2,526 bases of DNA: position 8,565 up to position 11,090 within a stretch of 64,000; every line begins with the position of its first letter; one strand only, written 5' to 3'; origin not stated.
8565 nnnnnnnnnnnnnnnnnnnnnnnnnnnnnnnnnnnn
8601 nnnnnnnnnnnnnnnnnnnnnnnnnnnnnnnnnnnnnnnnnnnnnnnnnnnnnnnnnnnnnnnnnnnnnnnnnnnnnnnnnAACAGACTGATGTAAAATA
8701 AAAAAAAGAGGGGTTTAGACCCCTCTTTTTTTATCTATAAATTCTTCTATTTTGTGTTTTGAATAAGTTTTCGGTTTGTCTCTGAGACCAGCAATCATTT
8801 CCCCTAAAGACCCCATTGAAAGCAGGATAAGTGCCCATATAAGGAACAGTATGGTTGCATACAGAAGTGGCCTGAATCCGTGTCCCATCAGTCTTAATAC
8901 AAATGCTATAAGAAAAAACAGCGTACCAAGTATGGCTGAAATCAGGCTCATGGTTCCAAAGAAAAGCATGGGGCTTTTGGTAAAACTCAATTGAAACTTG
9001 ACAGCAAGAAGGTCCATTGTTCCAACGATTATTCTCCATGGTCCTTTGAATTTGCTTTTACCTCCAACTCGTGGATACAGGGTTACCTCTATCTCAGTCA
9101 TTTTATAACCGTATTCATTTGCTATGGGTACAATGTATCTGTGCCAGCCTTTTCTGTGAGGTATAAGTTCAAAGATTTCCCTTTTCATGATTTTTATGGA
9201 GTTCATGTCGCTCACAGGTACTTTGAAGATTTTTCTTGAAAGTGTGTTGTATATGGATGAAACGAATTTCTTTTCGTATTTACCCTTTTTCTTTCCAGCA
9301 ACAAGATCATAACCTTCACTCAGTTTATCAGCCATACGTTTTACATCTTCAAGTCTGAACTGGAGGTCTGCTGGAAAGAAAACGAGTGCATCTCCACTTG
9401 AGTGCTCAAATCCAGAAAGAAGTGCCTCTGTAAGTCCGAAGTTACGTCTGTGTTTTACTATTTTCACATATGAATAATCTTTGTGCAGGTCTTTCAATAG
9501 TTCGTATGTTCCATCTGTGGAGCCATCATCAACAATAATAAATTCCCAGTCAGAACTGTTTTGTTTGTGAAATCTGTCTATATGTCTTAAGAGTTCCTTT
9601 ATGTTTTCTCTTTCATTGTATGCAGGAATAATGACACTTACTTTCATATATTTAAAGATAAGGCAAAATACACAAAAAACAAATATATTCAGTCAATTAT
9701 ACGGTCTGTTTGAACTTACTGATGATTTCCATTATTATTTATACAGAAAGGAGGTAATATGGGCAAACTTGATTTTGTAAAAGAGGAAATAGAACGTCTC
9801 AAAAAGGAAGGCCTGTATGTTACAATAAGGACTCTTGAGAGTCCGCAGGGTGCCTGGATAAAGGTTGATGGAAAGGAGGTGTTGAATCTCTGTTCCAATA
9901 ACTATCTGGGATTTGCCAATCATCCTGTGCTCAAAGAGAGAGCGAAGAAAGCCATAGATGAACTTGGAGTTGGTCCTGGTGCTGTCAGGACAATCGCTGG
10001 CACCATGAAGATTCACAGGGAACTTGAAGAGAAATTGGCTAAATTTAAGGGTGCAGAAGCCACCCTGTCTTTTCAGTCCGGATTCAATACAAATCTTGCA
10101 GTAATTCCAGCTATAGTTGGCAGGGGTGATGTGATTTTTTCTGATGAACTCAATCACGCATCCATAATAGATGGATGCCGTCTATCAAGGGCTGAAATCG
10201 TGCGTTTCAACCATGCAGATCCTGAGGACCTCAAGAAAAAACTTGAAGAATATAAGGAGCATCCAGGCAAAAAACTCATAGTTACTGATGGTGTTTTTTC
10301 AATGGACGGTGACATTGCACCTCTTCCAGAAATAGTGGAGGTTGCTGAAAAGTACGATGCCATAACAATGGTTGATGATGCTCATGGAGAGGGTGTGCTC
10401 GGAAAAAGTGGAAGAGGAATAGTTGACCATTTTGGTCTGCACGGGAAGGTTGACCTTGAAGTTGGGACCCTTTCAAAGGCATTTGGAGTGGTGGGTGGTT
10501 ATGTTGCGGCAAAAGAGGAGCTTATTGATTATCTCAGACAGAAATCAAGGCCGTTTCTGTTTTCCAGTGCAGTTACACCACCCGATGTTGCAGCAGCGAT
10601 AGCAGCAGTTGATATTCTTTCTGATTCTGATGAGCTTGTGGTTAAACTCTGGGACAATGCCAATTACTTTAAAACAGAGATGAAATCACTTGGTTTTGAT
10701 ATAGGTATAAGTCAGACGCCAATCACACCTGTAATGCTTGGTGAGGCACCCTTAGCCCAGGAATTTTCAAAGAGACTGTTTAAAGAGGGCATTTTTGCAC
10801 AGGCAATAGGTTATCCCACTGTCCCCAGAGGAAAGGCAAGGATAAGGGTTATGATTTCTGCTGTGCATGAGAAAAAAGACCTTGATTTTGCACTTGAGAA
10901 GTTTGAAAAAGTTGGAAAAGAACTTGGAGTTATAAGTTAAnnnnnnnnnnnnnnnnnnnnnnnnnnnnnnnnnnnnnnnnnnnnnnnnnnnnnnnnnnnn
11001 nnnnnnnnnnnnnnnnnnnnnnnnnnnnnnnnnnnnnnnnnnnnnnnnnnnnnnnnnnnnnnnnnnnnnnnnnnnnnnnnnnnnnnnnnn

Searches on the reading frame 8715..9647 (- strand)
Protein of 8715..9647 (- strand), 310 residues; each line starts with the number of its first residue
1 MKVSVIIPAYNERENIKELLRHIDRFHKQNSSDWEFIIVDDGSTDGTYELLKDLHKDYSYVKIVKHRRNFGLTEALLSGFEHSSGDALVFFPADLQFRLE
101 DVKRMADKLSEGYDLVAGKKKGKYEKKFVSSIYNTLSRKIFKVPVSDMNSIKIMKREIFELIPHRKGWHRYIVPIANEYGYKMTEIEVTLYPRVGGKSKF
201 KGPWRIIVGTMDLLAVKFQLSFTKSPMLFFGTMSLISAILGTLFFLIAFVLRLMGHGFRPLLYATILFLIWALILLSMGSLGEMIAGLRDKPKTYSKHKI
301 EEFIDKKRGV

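Call 51: search_protein_families(library=pfam, proteins=[window:8715-9647:-], max_evalue=0.0001)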
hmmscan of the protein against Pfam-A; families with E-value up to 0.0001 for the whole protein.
window:8715-9647:- (310 aa): 2 families
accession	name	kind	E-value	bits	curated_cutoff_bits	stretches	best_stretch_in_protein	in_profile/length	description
PF00535.33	Glycos_transf_2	-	3.7e-30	105.5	23.3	1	4-127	1-122/168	Glycosyl transferase family 2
PF10111.15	Glyco_tranf_2_2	-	5.7e-09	36.3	27.3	1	4-106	1-103/276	Glycosyltransferase like family 2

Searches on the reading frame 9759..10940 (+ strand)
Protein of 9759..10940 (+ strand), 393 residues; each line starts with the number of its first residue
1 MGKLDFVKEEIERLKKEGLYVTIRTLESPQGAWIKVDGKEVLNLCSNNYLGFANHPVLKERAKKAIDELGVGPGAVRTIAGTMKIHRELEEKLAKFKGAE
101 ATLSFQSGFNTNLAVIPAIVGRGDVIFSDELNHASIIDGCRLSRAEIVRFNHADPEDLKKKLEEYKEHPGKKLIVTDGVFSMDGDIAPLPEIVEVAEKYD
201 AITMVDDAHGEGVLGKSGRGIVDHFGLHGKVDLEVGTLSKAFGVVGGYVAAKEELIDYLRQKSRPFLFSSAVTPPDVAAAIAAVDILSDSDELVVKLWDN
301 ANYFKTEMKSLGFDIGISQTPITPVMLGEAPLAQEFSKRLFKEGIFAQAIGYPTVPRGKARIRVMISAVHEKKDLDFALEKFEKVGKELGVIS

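Call 51: search_protein_families(library=pfam, proteins=[window:9759-10940:+], max_evalue=0.0001)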
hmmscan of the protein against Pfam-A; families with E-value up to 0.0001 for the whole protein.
window:9759-10940:+ (393 aa): 4 families
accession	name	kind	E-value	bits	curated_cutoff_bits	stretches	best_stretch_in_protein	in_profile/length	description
PF00155.27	Aminotran_1_2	-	8.4e-69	232.9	19.7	1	40-381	2-360/361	Aminotransferase class I and II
PF01053.26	Cys_Met_Meta_PP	-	1.4e-05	24.2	27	1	86-214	54-181/381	Cys/Met metabolism PLP-dependent enzyme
PF01212.27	Beta_elim_lyase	-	6e-05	23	27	0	86-260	34-220/288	Beta-eliminating lyase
PF00266.25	Aminotran_5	-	9.9e-05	21.9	21.5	0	81-208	40-177/371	Aminotransferase class-V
